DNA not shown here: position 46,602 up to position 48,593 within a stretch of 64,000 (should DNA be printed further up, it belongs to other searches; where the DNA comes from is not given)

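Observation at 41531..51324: CAZyme-less SusC/SusD pair linked to two divergent CxxCH + beta-propeller paralogues: candidate undescribed envelope system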

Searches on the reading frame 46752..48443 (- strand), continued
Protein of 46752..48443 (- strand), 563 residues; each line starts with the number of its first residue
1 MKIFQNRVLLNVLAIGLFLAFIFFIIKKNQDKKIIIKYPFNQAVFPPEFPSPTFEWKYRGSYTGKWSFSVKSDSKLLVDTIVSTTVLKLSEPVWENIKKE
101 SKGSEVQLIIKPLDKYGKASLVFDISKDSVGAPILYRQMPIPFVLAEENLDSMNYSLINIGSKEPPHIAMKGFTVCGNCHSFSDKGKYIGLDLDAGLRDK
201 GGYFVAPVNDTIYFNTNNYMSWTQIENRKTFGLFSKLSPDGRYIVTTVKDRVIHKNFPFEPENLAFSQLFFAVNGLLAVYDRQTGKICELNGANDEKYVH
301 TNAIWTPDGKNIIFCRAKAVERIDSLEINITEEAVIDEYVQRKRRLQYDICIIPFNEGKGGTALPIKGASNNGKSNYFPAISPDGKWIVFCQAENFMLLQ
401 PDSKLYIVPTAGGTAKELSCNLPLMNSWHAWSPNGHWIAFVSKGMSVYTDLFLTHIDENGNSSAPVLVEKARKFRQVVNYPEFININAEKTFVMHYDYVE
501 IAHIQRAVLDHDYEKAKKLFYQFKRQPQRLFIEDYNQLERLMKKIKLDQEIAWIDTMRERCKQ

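Call 23: find_encoding_contigs(protein=P0033, flank=10000, max_places=2)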
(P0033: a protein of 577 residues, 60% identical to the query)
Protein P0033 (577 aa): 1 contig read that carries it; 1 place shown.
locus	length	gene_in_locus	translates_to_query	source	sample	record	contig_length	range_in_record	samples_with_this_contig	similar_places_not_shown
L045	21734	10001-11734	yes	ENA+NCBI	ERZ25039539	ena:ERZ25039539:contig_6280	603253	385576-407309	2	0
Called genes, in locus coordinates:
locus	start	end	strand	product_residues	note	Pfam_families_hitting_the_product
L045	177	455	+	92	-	-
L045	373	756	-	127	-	PF28532:DUF8428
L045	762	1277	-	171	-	PF28533:DUF8429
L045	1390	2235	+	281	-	PF01261:AP_endonuc_2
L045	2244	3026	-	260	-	PF01734:Patatin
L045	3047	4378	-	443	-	PF01566:Nramp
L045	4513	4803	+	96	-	PF03795:YCII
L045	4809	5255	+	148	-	-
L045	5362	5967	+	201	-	PF08534:Redoxin, PF00578:AhpC-TSA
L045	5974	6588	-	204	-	PF01243:PNPOx_N, PF12766:Pyridox_oxase_2, PF10590:PNP_phzG_C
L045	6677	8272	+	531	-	PF02838:Glyco_hydro_20b, PF14845:Glycohydro_20b2 (weak), PF00728:Glyco_hydro_20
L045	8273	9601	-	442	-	-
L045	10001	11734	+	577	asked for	PF07676:PD40 (faint), PF26549:Tricorn_N (weak)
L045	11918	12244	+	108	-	-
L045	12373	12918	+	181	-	PF04264:YceI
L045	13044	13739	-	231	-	PF00027:cNMP_binding, PF13545:HTH_Crp_2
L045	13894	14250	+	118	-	-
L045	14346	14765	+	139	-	PF00578:AhpC-TSA (weak), PF13728:TraF (weak), PF00085:Thioredoxin, PF13098:Thioredoxin_2, PF13905:Thioredoxin_8 (faint)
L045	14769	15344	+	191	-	PF00462:Glutaredoxin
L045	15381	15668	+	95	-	PF00166:Cpn10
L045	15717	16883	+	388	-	PF07992:Pyr_redox_2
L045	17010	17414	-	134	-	PF02001:DUF134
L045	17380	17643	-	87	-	-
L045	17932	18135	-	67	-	-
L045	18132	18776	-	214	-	PF00578:AhpC-TSA, PF08534:Redoxin, PF10417:1-cysPrx_C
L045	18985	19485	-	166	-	PF00210:Ferritin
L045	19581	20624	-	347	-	PF12838:Fer4_7 (faint), PF13183:Fer4_8 (weak), PF13187:Fer4_9, PF13534:Fer4_17 (faint)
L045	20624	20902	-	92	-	-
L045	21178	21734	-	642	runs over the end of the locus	PF07992:Pyr_redox_2 (weak), PF00890:FAD_binding_2 (weak), PF01134:GIDA (weak), PF12831:FAD_oxidored, PF13450:NAD_binding_8, PF12838:Fer4_7, PF14697:Fer4_21, PF25160:LdpA_Fe-S-bd, +11 more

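Call 24: find_encoding_contigs(protein=P0062, flank=8000, max_places=2)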
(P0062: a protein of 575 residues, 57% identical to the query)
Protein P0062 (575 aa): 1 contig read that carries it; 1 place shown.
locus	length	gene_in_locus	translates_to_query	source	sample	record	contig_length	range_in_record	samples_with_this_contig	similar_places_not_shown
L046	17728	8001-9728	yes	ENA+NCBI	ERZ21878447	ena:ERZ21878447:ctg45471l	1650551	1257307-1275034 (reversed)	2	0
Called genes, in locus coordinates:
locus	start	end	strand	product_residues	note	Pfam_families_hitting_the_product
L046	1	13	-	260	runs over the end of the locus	PF01734:Patatin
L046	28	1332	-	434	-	PF01566:Nramp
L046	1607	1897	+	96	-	PF03795:YCII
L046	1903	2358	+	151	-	-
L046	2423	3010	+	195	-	PF00578:AhpC-TSA, PF08534:Redoxin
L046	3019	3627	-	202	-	PF01243:PNPOx_N, PF12766:Pyridox_oxase_2 (weak), PF10590:PNP_phzG_C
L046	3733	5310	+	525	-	PF02838:Glyco_hydro_20b, PF00728:Glyco_hydro_20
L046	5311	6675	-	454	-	-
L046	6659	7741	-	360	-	PF07470:Glyco_hydro_88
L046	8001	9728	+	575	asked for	PF07676:PD40 (faint), PF26549:Tricorn_N (faint), PF26550:Tricorn_2nd (faint)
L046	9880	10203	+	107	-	-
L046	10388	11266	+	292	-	PF02311:AraC_binding, PF12833:HTH_18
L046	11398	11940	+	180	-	PF04264:YceI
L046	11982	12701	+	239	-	PF02678:Pirin, PF17954:Pirin_C_2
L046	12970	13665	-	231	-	PF00027:cNMP_binding, PF13545:HTH_Crp_2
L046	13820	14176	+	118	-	-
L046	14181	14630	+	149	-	PF01946:Thi4 (weak), PF00890:FAD_binding_2 (weak), PF03486:HI0933_like (faint), PF07992:Pyr_redox_2, PF13738:Pyr_redox_3 (weak)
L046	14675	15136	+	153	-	PF07992:Pyr_redox_2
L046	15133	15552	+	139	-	PF00578:AhpC-TSA (weak), PF13728:TraF, PF00085:Thioredoxin, PF13098:Thioredoxin_2, PF13905:Thioredoxin_8 (faint)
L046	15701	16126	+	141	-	PF02566:OsmC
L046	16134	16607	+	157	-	PF08901:DUF1847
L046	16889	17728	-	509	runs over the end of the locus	PF02838:Glyco_hydro_20b, PF00728:Glyco_hydro_20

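Call 25: find_encoding_contigs(protein=P0045, flank=8000, max_places=2)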
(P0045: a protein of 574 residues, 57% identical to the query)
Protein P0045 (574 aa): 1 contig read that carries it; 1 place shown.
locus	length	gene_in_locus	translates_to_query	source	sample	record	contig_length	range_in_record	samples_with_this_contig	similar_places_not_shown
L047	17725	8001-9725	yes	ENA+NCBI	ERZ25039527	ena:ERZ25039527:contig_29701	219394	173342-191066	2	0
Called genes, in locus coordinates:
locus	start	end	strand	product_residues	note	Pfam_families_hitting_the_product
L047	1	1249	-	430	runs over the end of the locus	PF01566:Nramp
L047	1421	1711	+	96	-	PF03795:YCII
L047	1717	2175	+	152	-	-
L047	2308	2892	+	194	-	PF00578:AhpC-TSA, PF08534:Redoxin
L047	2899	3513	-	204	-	PF01243:PNPOx_N, PF12766:Pyridox_oxase_2 (weak), PF10590:PNP_phzG_C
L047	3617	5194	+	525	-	PF02838:Glyco_hydro_20b, PF14845:Glycohydro_20b2 (weak), PF00728:Glyco_hydro_20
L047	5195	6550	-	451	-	-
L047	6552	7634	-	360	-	PF07470:Glyco_hydro_88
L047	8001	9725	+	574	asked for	PF07676:PD40 (faint), PF26549:Tricorn_N (faint)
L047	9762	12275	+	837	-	PF14498:Glyco_hyd_65N_2, PF22124:Glyco_hydro_95_cat, PF21307:Glyco_hydro_95_C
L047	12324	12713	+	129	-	-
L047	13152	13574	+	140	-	PF19671:DUF6174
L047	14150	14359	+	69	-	-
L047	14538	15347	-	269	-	PF06439:3keto-disac_hyd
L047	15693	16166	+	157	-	PF02635:DsrE (weak)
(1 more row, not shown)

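Call 28: predict_structure(alignment_id=A1)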
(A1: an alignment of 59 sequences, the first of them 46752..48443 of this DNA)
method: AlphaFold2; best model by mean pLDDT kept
length: 563 residues; sequences in the alignment: 59
mean_pLDDT: 91.2   pTM: 0.89
mean pLDDT of the five models: 91.2, 90.4, 90.1, 88.7, 87.6
residues with pLDDT >= 90: 390; 70-90: 154; 50-70: 17; < 50: 2
segments of 3 or more residues with pLDDT < 50: none
pLDDT, mean of each block of 10 residues (from residue 1): 79 93 85 94 97 96 95 96 97 97 94 93 97 94 76 91 95 76 92 67 92 93 85 90 94 85 78 94 94 95 96 96 77 88 91 96 97 96 98 84 96 97 93 98 90 97 97 91 96 92 90 96 86 89 94 88 69
secondary structure, 60 per line:
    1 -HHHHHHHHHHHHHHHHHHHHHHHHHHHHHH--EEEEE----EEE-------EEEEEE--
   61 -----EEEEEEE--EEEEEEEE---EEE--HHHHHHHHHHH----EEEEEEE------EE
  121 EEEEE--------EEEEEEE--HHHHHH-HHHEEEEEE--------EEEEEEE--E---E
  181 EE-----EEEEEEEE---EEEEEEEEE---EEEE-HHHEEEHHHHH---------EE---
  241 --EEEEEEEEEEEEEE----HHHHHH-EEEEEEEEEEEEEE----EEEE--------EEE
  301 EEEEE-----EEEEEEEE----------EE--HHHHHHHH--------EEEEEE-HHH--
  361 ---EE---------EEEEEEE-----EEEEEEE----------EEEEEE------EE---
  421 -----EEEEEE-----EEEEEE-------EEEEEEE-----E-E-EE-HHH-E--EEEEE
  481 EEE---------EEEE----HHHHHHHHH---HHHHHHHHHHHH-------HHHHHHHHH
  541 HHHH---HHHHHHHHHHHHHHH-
elements in order: H2-31 E34-38 E43-45 E53-58 E66-72 E75-82 E86-88 H91-101 E106-112 E119-125 E134-140 H143-148 E153-158 E167-173 E180-182 E188-195 E199-207 E211-214 E219-221 H222-226 E243-256 H261-266 E268-281 E286-289 E298-305 E311-318 H333-340 E349-354 E375-381 E387-393 E404-409 E426-431 E437-442 E450-456 E476-483 E493-496 H501-509 H513-524 H532-544 H548-562

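Call 39: search_solved_structures(query=A1, max_evalue=10, show_alignments=0)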
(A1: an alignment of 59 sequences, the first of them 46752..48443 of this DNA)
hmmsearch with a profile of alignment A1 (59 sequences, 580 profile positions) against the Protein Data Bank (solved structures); distinct sequences matched with E-value up to 10: 4.
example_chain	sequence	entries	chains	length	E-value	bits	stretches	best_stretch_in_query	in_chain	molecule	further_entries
2ojh_A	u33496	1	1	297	2.8e-09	39.3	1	409-462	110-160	Uncharacterized protein Atu1656/AGR_C_3050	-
5yzm_A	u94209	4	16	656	0.011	17.5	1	365-448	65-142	Acyl-peptide hydrolase, putative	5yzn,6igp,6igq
5yzo_A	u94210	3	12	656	0.011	17.5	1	365-448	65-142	Acyl-peptide hydrolase, putative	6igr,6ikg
7w86_A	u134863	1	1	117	1.4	10.6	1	162-188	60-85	Pentatricopeptide repeat-containing protein DWY1, chloroplastic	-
